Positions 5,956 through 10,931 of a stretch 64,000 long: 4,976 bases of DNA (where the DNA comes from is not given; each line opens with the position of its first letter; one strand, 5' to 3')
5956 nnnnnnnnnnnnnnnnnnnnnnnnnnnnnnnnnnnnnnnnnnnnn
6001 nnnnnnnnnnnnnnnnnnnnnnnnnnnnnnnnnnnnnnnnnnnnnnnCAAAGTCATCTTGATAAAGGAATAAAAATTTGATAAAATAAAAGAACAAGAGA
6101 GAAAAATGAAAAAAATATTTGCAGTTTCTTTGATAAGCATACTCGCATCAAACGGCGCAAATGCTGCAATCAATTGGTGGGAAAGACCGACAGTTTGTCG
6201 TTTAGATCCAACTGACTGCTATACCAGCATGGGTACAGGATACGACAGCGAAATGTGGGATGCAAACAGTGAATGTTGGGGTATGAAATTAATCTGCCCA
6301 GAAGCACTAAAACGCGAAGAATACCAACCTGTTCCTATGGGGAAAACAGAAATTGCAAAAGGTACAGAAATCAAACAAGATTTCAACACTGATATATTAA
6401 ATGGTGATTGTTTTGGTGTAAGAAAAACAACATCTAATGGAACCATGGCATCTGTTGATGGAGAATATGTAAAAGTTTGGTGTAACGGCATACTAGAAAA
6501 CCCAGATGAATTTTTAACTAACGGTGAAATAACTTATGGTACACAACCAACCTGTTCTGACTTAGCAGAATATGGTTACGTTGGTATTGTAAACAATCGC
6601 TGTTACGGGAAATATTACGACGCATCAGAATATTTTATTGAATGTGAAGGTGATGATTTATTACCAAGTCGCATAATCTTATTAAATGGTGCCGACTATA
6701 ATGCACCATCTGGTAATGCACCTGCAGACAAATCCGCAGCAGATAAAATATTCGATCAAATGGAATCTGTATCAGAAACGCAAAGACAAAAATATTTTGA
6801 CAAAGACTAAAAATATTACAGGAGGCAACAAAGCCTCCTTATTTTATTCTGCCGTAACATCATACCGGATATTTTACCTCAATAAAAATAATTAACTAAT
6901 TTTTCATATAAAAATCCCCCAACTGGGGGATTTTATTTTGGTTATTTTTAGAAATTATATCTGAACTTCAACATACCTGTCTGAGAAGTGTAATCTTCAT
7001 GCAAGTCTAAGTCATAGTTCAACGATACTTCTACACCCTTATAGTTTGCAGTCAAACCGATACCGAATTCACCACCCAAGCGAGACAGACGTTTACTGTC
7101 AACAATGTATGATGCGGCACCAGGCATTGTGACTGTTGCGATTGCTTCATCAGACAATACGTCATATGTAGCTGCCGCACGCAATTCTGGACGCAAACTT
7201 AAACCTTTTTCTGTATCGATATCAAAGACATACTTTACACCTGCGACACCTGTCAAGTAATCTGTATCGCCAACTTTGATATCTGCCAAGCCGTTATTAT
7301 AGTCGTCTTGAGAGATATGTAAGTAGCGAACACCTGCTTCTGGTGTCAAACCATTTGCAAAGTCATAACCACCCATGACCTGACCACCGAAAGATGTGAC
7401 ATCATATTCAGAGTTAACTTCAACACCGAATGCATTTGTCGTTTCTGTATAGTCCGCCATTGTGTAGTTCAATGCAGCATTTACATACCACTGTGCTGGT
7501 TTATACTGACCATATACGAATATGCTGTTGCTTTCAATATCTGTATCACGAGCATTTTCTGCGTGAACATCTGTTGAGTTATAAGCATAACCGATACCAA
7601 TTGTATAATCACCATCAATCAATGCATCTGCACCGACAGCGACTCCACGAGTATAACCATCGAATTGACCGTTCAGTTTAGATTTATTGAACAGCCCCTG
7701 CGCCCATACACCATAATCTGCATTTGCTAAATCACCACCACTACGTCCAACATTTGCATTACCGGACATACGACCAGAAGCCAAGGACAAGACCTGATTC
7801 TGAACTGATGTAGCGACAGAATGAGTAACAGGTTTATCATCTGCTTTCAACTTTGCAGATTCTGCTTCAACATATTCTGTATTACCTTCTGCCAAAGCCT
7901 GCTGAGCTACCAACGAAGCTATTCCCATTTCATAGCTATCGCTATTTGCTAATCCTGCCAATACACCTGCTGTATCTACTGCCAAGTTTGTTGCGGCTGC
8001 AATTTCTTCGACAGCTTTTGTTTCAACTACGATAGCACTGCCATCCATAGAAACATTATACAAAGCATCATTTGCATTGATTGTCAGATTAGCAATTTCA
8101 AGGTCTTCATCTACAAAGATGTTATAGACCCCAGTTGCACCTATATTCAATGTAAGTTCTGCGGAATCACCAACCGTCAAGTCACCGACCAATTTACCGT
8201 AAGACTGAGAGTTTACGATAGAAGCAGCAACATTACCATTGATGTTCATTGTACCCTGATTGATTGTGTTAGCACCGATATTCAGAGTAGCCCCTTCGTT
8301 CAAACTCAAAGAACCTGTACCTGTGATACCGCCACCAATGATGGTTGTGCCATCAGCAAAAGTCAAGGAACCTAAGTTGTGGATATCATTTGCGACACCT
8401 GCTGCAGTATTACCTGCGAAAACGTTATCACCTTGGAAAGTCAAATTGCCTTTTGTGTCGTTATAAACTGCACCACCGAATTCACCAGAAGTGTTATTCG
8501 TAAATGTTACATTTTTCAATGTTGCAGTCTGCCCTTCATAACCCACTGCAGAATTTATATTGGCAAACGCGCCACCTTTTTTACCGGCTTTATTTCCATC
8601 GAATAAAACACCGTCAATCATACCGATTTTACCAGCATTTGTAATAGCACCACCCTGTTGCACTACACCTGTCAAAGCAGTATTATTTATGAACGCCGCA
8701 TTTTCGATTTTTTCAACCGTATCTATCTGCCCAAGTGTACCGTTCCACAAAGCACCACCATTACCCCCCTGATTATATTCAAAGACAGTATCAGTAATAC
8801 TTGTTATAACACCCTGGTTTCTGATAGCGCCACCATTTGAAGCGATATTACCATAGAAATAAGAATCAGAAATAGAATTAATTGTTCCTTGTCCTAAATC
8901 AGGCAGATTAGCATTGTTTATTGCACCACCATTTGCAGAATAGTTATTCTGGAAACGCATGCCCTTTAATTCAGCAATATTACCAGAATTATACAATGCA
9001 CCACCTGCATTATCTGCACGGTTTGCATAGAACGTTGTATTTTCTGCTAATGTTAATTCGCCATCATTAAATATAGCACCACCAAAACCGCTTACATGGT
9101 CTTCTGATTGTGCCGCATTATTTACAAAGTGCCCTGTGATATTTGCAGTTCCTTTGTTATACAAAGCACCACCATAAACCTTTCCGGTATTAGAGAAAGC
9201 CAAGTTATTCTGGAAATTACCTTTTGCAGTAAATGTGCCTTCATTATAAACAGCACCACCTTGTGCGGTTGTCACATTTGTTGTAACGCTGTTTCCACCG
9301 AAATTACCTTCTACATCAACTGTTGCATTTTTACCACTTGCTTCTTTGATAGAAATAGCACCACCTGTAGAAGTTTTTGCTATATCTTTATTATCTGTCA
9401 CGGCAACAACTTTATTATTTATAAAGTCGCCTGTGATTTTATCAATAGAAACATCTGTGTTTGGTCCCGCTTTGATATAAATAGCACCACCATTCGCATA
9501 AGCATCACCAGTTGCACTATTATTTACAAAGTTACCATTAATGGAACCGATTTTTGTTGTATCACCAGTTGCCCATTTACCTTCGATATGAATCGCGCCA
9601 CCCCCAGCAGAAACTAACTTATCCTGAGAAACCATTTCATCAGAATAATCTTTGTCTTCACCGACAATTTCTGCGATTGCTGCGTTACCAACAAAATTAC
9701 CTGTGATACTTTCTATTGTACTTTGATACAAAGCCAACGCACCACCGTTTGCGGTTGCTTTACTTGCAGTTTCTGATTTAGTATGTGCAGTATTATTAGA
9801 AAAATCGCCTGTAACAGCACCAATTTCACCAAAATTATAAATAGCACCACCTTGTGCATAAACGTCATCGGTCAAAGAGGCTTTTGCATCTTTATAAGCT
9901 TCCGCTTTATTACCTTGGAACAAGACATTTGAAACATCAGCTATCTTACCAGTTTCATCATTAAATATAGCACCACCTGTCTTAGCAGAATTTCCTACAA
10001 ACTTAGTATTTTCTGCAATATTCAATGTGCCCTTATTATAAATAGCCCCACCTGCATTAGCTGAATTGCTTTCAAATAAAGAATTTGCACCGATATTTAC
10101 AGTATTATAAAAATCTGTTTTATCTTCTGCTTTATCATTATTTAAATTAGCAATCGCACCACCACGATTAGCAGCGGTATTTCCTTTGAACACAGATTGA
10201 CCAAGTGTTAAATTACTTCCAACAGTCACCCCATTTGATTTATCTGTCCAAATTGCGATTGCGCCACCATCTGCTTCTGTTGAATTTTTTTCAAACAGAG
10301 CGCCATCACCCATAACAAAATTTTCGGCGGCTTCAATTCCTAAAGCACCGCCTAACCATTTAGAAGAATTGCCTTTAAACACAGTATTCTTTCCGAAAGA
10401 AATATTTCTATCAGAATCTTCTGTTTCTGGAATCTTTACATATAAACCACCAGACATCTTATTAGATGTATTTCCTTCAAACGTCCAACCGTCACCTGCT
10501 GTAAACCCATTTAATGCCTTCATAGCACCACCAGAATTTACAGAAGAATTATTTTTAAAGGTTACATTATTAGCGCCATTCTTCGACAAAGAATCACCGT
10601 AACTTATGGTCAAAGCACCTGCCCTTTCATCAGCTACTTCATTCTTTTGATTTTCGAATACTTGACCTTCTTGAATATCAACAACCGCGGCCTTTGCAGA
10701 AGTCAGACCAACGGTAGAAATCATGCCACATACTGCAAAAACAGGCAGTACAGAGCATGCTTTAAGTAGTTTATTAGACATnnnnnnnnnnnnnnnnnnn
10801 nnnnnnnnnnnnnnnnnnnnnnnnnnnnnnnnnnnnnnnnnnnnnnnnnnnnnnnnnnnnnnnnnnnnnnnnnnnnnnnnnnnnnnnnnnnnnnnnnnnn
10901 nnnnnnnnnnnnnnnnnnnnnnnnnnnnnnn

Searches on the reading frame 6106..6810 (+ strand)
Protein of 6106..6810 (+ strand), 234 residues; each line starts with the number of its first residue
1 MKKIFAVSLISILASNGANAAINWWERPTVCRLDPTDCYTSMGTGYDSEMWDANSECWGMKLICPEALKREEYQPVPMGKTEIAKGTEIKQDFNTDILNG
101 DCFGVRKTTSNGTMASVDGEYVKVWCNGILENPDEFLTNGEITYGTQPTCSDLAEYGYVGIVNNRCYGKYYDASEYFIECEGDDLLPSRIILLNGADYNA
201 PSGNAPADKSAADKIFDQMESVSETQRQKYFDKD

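Call 7: search_protein_families(library=pfam, proteins=[window:6106-6810:+], max_evalue=1)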
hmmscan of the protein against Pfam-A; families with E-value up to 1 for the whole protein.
window:6106-6810:+ (234 aa): 0 families

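Call 8: search_protein_families(library=ncbifam, proteins=[window:6106-6810:+], max_evalue=1)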
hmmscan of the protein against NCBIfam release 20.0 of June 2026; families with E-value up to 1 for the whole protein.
window:6106-6810:+ (234 aa): 1 family
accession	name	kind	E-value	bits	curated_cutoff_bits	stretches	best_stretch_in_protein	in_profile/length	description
NF010190.0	PRK13669.1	equivalog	0.037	14.2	96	1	88-124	22-58/78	hypothetical protein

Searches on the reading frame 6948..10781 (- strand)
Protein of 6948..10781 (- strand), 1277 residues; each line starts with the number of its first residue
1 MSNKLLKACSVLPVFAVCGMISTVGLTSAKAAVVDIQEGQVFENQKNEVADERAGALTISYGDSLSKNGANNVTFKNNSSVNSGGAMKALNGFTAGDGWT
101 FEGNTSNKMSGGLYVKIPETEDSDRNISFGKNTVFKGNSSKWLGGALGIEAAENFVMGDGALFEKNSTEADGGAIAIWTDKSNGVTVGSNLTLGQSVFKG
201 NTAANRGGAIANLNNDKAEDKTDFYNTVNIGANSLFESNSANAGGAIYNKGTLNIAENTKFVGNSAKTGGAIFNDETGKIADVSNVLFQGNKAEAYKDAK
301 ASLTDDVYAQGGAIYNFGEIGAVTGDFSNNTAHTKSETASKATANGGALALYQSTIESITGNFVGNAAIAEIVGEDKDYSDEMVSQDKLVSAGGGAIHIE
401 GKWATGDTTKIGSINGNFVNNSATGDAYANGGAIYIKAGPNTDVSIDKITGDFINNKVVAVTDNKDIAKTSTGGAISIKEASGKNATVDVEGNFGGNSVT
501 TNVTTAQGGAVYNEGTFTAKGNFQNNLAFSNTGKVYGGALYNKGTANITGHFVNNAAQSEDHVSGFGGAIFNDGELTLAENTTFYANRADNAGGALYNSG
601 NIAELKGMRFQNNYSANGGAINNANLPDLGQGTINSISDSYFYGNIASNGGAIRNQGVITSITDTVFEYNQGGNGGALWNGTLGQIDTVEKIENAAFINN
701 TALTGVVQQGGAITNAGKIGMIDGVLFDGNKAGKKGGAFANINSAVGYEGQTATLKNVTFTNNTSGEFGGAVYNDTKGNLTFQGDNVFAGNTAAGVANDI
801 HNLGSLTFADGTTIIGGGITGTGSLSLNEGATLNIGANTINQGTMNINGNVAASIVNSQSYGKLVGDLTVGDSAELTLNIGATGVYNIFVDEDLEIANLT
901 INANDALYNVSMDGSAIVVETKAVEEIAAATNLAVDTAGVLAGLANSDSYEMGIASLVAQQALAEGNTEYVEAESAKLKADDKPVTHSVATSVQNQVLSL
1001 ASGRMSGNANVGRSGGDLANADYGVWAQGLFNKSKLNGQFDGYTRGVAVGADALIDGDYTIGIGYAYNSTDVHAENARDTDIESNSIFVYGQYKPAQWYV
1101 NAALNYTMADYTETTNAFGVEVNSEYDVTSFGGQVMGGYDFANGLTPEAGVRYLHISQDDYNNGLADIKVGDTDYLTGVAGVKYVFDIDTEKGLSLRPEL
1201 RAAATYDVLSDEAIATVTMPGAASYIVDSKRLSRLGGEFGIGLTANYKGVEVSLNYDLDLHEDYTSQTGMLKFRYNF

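Call 7: search_protein_families(library=pfam, proteins=[window:6948-10781:-], max_evalue=1)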
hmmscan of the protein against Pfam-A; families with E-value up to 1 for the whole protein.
window:6948-10781:- (1277 aa): 2 families
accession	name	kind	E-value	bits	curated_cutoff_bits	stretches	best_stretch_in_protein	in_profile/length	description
PF03797.25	Autotransporter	-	5.5e-33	115.2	26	1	1025-1257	1-255/255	Autotransporter beta-domain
PF02415.23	Chlam_PMP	-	7.1e-28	94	20.6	7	757-774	1-18/19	Chlamydia polymorphic membrane protein (Chlamydia_PMP) repeat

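Call 8: search_protein_families(library=ncbifam, proteins=[window:6948-10781:-], max_evalue=1)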
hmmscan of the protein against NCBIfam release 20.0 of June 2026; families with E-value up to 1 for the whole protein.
window:6948-10781:- (1277 aa): 1 family
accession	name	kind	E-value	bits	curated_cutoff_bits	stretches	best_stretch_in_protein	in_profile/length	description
TIGR01376.1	POMP_repeat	repeat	0.0039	17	15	6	756-773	3-20/28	polymorphic outer membrane protein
